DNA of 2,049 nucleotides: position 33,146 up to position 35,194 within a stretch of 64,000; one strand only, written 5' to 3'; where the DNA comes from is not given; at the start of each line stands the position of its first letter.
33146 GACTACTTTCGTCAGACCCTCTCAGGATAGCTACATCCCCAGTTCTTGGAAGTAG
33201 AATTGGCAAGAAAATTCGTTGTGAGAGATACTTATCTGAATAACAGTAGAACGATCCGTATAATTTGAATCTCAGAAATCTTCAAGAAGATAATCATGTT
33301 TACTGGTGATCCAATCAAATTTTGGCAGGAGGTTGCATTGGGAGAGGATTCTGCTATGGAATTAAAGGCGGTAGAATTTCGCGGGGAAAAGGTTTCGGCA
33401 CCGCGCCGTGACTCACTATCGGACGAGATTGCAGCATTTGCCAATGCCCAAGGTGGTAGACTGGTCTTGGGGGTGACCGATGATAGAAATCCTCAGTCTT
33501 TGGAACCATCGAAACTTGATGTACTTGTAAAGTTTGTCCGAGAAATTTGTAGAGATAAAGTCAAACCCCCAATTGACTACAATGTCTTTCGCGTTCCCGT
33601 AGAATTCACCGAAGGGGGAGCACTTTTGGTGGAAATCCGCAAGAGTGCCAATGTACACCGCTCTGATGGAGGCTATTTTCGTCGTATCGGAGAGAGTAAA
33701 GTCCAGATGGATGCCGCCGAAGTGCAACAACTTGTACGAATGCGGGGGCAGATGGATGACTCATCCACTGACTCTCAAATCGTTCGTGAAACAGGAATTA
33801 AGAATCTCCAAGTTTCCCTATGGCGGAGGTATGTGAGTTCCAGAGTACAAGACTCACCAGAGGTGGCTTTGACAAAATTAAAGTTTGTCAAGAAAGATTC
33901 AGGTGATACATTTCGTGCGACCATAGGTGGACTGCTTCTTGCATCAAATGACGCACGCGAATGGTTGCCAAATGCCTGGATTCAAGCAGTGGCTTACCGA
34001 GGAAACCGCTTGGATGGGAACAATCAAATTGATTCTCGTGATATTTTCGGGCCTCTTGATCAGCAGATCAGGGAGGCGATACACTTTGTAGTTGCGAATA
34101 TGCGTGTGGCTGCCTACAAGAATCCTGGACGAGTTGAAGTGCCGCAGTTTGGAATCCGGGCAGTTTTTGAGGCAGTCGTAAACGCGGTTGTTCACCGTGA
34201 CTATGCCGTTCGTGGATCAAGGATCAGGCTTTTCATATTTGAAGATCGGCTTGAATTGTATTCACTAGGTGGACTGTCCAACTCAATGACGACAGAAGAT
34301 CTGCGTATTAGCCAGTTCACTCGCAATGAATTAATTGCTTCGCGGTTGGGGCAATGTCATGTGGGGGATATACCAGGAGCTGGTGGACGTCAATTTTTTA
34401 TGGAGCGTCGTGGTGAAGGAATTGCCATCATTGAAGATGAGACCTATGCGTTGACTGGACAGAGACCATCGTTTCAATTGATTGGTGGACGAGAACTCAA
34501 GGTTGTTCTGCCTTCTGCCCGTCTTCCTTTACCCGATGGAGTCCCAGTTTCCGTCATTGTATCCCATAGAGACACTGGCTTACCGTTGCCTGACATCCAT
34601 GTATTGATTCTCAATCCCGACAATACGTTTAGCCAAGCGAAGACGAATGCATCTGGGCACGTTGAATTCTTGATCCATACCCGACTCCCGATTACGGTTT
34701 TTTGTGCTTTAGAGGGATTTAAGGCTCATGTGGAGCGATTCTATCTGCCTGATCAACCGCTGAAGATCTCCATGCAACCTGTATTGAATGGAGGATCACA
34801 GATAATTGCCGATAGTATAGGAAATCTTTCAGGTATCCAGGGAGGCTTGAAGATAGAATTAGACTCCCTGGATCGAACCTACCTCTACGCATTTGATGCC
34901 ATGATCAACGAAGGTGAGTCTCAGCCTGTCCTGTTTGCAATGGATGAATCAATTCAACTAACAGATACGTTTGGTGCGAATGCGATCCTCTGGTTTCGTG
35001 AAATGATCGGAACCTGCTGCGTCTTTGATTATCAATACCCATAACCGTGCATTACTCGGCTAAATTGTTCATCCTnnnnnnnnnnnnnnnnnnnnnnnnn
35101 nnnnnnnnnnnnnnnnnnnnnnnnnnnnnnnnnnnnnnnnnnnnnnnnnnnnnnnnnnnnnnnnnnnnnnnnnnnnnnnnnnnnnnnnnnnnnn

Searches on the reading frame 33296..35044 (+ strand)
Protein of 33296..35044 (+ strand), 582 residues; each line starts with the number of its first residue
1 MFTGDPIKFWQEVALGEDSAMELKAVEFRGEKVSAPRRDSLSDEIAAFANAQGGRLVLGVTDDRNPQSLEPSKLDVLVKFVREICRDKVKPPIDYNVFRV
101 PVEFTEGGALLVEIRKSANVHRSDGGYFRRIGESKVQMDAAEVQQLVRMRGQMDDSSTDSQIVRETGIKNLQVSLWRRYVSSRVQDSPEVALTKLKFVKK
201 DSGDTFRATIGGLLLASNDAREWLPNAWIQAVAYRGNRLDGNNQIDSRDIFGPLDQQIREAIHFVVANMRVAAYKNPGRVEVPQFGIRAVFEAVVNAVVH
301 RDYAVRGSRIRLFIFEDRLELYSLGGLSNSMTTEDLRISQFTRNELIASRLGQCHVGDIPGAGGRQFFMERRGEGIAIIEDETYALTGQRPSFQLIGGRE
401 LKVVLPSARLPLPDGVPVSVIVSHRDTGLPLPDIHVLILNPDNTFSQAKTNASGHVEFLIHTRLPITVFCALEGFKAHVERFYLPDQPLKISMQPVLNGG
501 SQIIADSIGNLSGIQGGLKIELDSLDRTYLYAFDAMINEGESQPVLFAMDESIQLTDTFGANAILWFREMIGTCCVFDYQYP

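Call 3: search_protein_families(library=pfam, proteins=[window:33296-35044:+], max_evalue=0.01)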
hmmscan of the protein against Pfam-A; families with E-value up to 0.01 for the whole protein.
window:33296-35044:+ (582 aa): 2 families
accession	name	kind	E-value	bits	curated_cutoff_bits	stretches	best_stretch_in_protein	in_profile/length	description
PF04326.19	SLFN_AlbA_2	-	1.3e-15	58.4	25.3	1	24-139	3-118/118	Schlafen, AlbA_2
PF13749.12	HATPase_c_4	-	4.4e-14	52.7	26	1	307-405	1-89/89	Putative ATP-dependent DNA helicase recG C-terminal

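Call 4: search_protein_families(library=ncbifam, proteins=[window:33296-35044:+], max_evalue=0.01)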
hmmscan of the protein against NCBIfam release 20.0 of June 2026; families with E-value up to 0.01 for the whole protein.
window:33296-35044:+ (582 aa): 0 families

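Call 12: list_cluster_members(proteins=[P0001, window:33296-35044:+])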
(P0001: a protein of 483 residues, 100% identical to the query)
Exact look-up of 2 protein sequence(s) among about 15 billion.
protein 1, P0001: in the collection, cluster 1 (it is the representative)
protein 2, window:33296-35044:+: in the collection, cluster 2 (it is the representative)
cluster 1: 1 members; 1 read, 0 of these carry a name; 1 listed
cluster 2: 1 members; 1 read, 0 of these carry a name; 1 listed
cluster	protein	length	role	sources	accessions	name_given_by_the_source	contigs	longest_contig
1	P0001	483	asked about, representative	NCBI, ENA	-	-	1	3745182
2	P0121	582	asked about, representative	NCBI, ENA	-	-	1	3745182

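Call 28: search_protein_families(library=padloc, proteins=[window:33296-35044:+], max_evalue=0.001)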
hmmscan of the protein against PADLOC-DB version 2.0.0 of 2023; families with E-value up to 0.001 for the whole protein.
window:33296-35044:+ (582 aa): 3 families
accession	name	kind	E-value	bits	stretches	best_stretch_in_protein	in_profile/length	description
PDLC02394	pAgo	-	1.7e-14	50.5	1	124-396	146-426/1121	-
PDLC02402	Aga_SIR2-PNTD1-PNTD2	-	1.8e-09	34.3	1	189-333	353-489/876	Class I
PDLC02418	Aga_SIR2-Kinase-PNTD1-PNTD2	-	3.3e-05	20.3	1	222-334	259-368/756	Class I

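Call 29: find_homologous_proteins(query=window:33296-35044:+)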
Query window:33296-35044:+ (582 aa): 3245 proteins with E <= 0.001 among 8000 candidates; the best 120 are listed.
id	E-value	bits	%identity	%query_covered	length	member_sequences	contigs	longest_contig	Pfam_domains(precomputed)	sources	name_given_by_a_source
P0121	0.0e+0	1314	100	100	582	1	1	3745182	PF13749.13,PF04326.20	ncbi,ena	-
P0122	4.9e-289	978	73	100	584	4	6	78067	PF13749.13,PF04326.20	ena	-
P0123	2.3e-284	963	72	100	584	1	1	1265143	PF13749.13,PF04326.20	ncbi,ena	-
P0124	3.8e-280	949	71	100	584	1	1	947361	PF13749.13,PF04326.20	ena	-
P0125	2.0e-279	946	74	96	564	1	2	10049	PF13749.13,PF04326.20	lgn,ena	-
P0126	3.7e-279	946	73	96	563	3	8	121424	PF13749.13,PF04326.20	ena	-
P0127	1.9e-278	943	73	96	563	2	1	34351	PF13749.13,PF04326.20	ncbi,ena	-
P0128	1.4e-277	940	71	99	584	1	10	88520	PF13749.13,PF04326.20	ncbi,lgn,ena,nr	ncbi:MAG: putative DNA binding domain-containing protein [Bacteroidota bacterium]|nr:putative DNA bi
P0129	6.1e-267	905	67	100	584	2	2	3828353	PF13749.13,PF04326.20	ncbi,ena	-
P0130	4.3e-258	876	66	99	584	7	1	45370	PF13749.13,PF04326.20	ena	-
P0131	1.6e-257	874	67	99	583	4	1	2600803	PF13749.13,PF04326.20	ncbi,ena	-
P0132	8.7e-256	868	67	98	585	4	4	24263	PF13749.13,PF04326.20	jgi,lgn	-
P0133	1.7e-253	861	66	100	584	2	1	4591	PF13749.13,PF04326.20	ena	-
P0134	2.3e-253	860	66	99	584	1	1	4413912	PF13749.13,PF04326.20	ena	-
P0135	4.2e-253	859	66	99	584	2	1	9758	PF13749.13,PF04326.20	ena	-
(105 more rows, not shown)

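Call 30: find_encoding_contigs(protein=P0123, flank=10000, max_places=2)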
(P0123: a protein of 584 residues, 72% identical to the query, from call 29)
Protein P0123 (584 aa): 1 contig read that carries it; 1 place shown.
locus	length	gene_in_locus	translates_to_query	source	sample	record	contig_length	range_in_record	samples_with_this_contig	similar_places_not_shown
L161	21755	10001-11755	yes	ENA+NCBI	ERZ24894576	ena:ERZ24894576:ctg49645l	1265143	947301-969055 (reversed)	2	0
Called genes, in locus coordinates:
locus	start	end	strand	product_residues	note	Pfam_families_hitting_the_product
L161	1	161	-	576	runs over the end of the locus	PF01609:DDE_Tnp_1, PF13701:DDE_Tnp_1_4 (weak)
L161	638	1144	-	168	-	-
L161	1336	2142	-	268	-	-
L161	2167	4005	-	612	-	-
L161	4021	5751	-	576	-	PF01609:DDE_Tnp_1, PF13701:DDE_Tnp_1_4 (weak)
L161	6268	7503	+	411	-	PF14690:Zn_ribbon_ISL3, PF13542:HTH_Tnp_ISL3, PF01610:DDE_Tnp_ISL3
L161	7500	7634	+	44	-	-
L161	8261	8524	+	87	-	PF02384:N6_Mtase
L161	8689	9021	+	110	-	PF08780:NTase_sub_bind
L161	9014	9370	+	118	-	-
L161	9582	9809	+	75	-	-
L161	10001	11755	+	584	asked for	PF04326:SLFN_AlbA_2, PF13749:HATPase_c_4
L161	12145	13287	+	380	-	PF01548:DEDD_Tnp_IS110, PF02371:Transposase_20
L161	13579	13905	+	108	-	PF04313:HSDR_N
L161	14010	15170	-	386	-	PF01609:DDE_Tnp_1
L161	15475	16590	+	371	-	-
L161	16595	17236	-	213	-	PF23023:Anti-Pycsar_Apyc1 (weak), PF00753:Lactamase_B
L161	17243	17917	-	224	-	PF00590:TP_methylase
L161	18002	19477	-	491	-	PF03739:LptF_LptG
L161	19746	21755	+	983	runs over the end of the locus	PF11028:TMEM260_N, PF28495:TMEM260_2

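Call 31: find_encoding_contigs(protein=P0122, flank=10000, max_places=3)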
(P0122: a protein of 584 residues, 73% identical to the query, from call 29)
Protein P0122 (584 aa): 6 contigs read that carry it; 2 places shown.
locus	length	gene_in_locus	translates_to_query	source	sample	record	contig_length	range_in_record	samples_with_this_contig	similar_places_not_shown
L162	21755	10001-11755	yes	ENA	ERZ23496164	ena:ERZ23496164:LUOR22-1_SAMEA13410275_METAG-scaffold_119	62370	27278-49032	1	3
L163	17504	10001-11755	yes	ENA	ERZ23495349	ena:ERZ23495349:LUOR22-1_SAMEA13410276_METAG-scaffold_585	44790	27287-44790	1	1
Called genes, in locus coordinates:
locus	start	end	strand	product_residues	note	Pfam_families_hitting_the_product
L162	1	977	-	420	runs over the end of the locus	PF04389:Peptidase_M28, PF01546:Peptidase_M20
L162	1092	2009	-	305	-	PF02749:QRPTase_N, PF01729:QRPTase_C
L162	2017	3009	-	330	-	PF03255:ACCA, PF01039:Carboxyl_trans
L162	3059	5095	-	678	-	PF13641:Glyco_tranf_2_3, PF00535:Glycos_transf_2, PF13632:Glyco_trans_2_3 (weak), PF13727:CoA_binding_3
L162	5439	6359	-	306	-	PF08843:AbiEii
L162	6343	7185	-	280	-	PF17194:AbiEi_3_N, PF13338:AbiEi_4 (weak), PF11459:AbiEi_3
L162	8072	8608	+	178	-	PF02384:N6_Mtase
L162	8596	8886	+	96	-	PF08780:NTase_sub_bind (weak)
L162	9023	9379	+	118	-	PF22600:MTPAP-like_central (weak), PF01909:NTP_transf_2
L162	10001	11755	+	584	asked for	PF04326:SLFN_AlbA_2, PF13749:HATPase_c_4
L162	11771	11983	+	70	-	PF04313:HSDR_N (weak)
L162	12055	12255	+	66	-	PF04313:HSDR_N (weak)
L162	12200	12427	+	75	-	PF04313:HSDR_N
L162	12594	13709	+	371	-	-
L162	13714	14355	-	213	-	PF23023:Anti-Pycsar_Apyc1 (weak), PF00753:Lactamase_B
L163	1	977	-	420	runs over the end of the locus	PF04389:Peptidase_M28, PF01546:Peptidase_M20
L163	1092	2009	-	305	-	PF02749:QRPTase_N, PF01729:QRPTase_C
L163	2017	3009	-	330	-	PF03255:ACCA, PF01039:Carboxyl_trans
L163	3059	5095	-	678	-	PF13641:Glyco_tranf_2_3, PF00535:Glycos_transf_2, PF13632:Glyco_trans_2_3 (weak), PF13727:CoA_binding_3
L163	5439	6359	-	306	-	PF08843:AbiEii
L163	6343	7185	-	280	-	PF17194:AbiEi_3_N, PF13338:AbiEi_4 (weak), PF11459:AbiEi_3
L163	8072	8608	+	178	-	PF02384:N6_Mtase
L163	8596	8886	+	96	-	PF08780:NTase_sub_bind (weak)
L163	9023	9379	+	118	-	PF22600:MTPAP-like_central (weak), PF01909:NTP_transf_2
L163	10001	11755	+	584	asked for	PF04326:SLFN_AlbA_2, PF13749:HATPase_c_4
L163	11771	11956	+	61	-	-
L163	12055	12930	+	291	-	PF04851:ResIII, PF18766:SWI2_SNF2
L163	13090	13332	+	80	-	-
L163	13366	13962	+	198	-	PF22679:T1R_D3-like (weak), PF11867:T1RH-like_C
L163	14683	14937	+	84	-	-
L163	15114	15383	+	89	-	-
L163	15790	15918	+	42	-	-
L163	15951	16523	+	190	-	-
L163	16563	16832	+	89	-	PF18144:SMODS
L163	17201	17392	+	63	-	-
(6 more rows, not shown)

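Call 32: find_encoding_contigs(protein=P0126, flank=10000, max_places=3)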
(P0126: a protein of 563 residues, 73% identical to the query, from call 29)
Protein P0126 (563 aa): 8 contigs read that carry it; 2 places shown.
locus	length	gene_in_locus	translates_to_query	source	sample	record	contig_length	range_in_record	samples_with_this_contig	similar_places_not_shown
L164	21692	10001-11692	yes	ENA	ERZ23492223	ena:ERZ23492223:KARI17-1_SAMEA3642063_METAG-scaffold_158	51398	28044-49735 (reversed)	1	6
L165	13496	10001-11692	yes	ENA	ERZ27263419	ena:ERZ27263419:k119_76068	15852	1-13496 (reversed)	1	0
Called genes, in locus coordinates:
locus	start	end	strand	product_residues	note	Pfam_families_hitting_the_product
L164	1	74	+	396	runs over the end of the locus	PF01571:GCV_T, PF08669:GCV_T_C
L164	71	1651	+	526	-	PF00070:Pyr_redox (faint), PF00890:FAD_binding_2 (weak), PF01266:DAO, PF01593:Amino_oxidase, PF03486:HI0933_like (faint), PF07992:Pyr_redox_2 (faint), PF12831:FAD_oxidored, PF13450:NAD_binding_8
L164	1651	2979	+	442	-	PF00890:FAD_binding_2 (weak), PF01266:DAO, PF01593:Amino_oxidase (faint), PF01946:Thi4 (faint), PF12831:FAD_oxidored, PF13450:NAD_binding_8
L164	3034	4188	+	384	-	PF00089:Trypsin, PF10459:Peptidase_S46 (faint), PF13365:Trypsin_2, PF13180:PDZ_2, PF17820:PDZ_6 (weak)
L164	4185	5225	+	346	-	-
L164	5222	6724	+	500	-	PF01078:Mg_chelatase (faint)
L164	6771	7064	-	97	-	-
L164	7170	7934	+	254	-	PF00535:Glycos_transf_2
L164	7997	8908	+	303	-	PF01063:Aminotran_4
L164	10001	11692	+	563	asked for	PF04326:SLFN_AlbA_2, PF13749:HATPase_c_4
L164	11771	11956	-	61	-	-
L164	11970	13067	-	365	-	PF03235:GmrSD_N, PF01844:HNH, PF14279:HNH_5 (weak)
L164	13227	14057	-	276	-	PF13651:EcoRI_methylase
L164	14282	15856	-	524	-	PF04909:Amidohydro_2, PF11138:DUF2911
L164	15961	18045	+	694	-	PF00270:DEAD (faint), PF04851:ResIII, PF17757:UvrB_inter, PF27431:UvrB_3rd, PF00271:Helicase_C, PF12344:UvrB, PF02151:UVR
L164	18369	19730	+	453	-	PF02885:Glycos_trans_3N, PF00591:Glycos_transf_3, PF07831:PYNP_C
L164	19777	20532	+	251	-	PF04012:PspA_IM30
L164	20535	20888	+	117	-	-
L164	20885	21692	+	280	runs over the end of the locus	-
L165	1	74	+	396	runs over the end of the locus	PF01571:GCV_T, PF08669:GCV_T_C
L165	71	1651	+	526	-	PF00070:Pyr_redox (faint), PF00890:FAD_binding_2 (weak), PF01266:DAO, PF01593:Amino_oxidase, PF03486:HI0933_like (faint), PF07992:Pyr_redox_2 (faint), PF12831:FAD_oxidored, PF13450:NAD_binding_8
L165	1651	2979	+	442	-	PF00890:FAD_binding_2 (weak), PF01266:DAO, PF01593:Amino_oxidase (faint), PF01946:Thi4 (faint), PF12831:FAD_oxidored, PF13450:NAD_binding_8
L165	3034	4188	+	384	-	PF00089:Trypsin, PF10459:Peptidase_S46 (faint), PF13365:Trypsin_2, PF13180:PDZ_2, PF17820:PDZ_6 (weak)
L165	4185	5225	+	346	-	-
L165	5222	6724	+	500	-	PF01078:Mg_chelatase (faint)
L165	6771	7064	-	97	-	-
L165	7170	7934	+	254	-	PF00535:Glycos_transf_2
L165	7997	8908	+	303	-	PF01063:Aminotran_4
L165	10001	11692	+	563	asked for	PF04326:SLFN_AlbA_2, PF13749:HATPase_c_4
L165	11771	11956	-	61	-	-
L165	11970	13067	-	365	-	PF03235:GmrSD_N, PF01844:HNH, PF14279:HNH_5 (weak)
